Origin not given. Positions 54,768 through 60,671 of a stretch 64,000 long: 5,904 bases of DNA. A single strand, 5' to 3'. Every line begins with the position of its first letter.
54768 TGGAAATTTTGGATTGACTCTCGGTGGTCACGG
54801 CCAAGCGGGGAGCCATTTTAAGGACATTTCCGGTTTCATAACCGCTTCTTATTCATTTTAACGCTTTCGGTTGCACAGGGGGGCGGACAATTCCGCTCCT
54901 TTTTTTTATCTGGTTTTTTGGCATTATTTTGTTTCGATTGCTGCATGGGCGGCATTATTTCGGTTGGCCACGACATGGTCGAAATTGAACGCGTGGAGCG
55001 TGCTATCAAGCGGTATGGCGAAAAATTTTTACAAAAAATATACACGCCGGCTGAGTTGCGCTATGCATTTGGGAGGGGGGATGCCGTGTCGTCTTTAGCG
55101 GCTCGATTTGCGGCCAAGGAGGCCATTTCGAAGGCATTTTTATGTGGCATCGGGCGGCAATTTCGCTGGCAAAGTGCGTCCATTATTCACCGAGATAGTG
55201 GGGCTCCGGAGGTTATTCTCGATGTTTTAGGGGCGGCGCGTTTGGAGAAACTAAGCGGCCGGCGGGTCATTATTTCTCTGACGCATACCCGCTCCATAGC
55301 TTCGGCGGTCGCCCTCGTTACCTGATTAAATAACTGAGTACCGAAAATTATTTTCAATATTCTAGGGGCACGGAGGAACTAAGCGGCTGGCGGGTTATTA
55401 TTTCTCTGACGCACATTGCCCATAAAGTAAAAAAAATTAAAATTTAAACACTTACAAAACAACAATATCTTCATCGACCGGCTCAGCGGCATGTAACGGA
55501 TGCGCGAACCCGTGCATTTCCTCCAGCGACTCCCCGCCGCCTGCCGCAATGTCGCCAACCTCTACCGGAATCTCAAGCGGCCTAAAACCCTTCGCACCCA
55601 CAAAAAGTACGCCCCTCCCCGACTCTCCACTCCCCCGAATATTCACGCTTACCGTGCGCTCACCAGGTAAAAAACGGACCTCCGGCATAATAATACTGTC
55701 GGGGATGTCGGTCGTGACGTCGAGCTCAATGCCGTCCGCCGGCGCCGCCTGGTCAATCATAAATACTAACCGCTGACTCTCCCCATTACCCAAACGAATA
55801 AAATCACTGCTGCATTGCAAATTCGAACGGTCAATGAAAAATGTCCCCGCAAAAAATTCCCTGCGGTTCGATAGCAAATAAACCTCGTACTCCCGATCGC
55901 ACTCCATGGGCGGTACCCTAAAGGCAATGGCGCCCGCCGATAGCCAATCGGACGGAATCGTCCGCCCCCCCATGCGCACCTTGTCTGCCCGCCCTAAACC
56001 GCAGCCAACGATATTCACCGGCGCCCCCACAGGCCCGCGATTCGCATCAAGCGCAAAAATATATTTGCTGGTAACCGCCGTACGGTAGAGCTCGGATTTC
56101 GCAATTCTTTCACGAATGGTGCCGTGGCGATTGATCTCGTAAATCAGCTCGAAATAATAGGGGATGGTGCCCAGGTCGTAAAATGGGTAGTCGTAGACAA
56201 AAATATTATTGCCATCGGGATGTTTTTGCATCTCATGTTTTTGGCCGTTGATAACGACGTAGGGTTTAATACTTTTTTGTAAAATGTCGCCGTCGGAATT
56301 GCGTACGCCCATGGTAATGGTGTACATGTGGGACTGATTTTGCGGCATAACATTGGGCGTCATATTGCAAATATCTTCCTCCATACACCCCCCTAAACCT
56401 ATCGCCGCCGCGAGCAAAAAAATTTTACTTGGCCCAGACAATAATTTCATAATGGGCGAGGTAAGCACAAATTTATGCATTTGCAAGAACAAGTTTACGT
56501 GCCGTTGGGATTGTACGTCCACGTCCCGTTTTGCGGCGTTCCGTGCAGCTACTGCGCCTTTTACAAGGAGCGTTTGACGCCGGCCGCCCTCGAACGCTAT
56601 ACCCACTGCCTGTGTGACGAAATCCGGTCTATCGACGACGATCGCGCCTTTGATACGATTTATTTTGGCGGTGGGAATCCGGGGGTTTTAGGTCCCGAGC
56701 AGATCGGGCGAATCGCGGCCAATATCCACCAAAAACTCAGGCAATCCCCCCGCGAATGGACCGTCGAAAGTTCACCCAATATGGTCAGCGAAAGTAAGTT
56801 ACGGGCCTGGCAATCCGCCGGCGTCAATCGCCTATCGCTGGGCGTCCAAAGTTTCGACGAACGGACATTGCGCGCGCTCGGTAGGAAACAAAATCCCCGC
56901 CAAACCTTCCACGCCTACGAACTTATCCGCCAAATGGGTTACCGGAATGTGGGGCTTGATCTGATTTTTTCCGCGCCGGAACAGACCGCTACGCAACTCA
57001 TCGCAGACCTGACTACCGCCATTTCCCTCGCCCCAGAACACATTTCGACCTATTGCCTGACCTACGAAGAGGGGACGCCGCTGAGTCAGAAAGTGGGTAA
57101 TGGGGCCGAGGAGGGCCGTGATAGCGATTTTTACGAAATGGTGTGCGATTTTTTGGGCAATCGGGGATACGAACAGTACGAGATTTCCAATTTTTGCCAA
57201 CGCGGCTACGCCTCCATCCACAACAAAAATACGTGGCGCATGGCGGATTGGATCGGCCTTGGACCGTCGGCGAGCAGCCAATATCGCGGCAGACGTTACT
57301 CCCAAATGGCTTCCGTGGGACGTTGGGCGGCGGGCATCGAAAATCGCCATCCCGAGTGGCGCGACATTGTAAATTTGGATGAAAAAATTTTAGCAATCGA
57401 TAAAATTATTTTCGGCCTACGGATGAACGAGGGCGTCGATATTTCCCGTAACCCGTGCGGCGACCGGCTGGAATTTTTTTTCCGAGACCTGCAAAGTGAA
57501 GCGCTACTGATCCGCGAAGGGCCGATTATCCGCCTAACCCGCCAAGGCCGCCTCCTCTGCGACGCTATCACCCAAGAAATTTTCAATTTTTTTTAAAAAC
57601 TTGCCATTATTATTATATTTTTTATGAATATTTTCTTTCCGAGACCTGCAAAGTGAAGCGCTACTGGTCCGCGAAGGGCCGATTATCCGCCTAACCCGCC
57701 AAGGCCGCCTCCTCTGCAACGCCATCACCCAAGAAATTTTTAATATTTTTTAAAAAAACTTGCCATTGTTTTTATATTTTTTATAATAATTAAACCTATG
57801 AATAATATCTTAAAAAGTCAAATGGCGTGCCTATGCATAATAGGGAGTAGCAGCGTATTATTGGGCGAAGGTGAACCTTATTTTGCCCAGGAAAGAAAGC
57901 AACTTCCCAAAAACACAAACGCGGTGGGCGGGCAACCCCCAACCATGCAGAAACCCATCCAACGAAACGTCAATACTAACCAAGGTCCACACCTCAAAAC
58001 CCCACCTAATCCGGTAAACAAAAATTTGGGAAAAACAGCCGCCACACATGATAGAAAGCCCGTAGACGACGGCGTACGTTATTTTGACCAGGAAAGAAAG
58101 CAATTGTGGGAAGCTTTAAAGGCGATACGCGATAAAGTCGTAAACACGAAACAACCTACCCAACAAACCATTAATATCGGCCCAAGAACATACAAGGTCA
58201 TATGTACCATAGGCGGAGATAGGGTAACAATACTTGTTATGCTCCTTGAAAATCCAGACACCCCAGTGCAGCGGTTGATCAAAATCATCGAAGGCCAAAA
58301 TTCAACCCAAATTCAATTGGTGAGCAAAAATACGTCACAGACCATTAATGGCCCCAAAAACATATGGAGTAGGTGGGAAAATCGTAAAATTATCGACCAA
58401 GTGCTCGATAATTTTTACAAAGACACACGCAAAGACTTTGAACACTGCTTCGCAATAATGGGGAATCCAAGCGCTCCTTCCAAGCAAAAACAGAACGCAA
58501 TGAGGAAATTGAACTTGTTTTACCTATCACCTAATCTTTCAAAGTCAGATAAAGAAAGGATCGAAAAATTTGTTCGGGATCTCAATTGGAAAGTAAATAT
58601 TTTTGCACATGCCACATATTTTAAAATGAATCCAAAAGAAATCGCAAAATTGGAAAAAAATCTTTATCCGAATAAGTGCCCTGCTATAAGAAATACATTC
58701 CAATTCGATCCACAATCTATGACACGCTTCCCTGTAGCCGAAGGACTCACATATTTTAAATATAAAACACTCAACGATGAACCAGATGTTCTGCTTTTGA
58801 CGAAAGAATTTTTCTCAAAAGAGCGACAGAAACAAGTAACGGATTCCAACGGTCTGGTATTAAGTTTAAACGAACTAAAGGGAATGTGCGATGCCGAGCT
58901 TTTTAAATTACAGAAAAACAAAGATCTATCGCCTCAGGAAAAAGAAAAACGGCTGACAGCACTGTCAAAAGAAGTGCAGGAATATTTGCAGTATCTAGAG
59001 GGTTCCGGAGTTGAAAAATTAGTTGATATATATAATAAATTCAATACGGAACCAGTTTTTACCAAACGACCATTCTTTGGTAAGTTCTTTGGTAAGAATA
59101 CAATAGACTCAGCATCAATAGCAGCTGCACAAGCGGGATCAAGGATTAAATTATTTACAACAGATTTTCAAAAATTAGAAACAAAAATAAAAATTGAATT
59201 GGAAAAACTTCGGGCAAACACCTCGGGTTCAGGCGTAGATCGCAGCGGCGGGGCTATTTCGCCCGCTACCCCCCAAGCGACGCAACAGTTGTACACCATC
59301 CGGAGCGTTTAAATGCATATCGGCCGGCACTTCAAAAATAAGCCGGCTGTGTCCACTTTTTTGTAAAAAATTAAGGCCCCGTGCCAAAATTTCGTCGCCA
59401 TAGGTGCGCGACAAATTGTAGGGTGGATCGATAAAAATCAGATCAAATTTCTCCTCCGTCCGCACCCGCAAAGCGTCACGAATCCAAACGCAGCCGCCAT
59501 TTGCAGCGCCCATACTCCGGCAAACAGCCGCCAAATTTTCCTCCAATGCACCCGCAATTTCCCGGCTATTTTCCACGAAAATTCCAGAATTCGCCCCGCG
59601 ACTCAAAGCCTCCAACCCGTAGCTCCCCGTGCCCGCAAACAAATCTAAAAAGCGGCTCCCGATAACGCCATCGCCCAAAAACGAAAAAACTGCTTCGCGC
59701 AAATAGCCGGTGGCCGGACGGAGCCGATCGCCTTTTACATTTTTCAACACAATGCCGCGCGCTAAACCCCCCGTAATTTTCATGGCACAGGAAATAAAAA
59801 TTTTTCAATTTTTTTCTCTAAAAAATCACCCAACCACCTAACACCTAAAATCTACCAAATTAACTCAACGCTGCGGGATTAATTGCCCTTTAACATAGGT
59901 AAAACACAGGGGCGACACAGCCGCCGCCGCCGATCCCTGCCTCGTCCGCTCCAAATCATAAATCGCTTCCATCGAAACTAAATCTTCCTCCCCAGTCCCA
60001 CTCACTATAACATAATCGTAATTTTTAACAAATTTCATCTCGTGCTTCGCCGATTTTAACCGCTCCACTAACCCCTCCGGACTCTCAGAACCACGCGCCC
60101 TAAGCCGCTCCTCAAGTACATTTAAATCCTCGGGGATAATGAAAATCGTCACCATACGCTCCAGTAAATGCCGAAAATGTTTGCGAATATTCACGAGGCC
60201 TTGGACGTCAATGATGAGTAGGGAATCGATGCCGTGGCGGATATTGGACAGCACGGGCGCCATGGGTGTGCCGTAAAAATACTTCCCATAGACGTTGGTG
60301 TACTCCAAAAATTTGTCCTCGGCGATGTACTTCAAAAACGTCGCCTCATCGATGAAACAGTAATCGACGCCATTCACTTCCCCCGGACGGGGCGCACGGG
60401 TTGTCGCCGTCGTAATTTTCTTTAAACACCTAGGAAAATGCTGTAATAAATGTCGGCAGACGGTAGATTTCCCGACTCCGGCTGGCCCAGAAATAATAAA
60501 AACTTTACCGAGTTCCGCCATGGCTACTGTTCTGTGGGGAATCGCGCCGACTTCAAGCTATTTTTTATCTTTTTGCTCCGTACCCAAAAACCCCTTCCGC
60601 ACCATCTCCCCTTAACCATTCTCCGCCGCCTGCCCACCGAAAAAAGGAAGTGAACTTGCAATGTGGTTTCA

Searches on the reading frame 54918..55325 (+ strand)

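Call 29: search_protein_families(library=pfam, proteins=[window:54918-55325:+], max_evalue=0.001)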
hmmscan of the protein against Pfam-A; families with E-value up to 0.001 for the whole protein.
window:54918-55325:+ (135 aa): 1 family
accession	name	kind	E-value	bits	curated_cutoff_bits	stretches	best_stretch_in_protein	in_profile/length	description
PF01648.25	ACPS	-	1.4e-16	61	25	1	15-101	1-88/111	4'-phosphopantetheinyl transferase superfamily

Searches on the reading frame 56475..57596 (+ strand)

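Call 29: search_protein_families(library=pfam, proteins=[window:56475-57596:+], max_evalue=0.001)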
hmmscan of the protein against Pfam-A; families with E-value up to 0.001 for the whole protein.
window:56475-57596:+ (373 aa): 2 families
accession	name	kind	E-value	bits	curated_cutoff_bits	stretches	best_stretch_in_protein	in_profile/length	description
PF04055.27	Radical_SAM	-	6.5e-19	69.1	29.5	1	14-171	1-155/166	Radical SAM superfamily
PF06969.22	HemN_C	-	9.6e-05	22.8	24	1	310-361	10-67/67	HemN C-terminal domain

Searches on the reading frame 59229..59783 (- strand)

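Call 29: search_protein_families(library=pfam, proteins=[window:59229-59783:-], max_evalue=0.001)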
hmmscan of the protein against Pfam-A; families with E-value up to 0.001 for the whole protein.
window:59229-59783:- (184 aa): 2 families
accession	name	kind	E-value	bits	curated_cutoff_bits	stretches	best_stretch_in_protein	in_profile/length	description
PF03602.21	Cons_hypoth95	-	6.6e-32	111.1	24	1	1-128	1-129/182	Conserved hypothetical protein 95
PF02086.21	MethyltransfD12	-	0.00039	20.7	22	0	106-125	169-188/253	D12 class N6 adenine-specific DNA methyltransferase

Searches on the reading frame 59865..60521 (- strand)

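Call 29: search_protein_families(library=pfam, proteins=[window:59865-60521:-], max_evalue=0.001)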
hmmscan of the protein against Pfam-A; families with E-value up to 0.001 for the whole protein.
window:59865-60521:- (218 aa): 5 families
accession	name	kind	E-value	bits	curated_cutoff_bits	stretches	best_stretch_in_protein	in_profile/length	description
PF00625.27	Guanylate_kin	-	1e-33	117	25.2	1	6-183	3-174/182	Guanylate kinase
PF01926.29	MMR_HSR1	-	2.8e-05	24.7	21.9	1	9-64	3-58/113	50S ribosome-binding GTPase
PF13238.12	AAA_18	-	4.6e-05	24.3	29.4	0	9-29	2-22/128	AAA domain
PF13191.12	AAA_16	-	0.00018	22.5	32.6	1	7-31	26-50/167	AAA ATPase domain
PF13401.12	AAA_22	-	0.00028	21.7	27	1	7-42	7-40/130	AAA domain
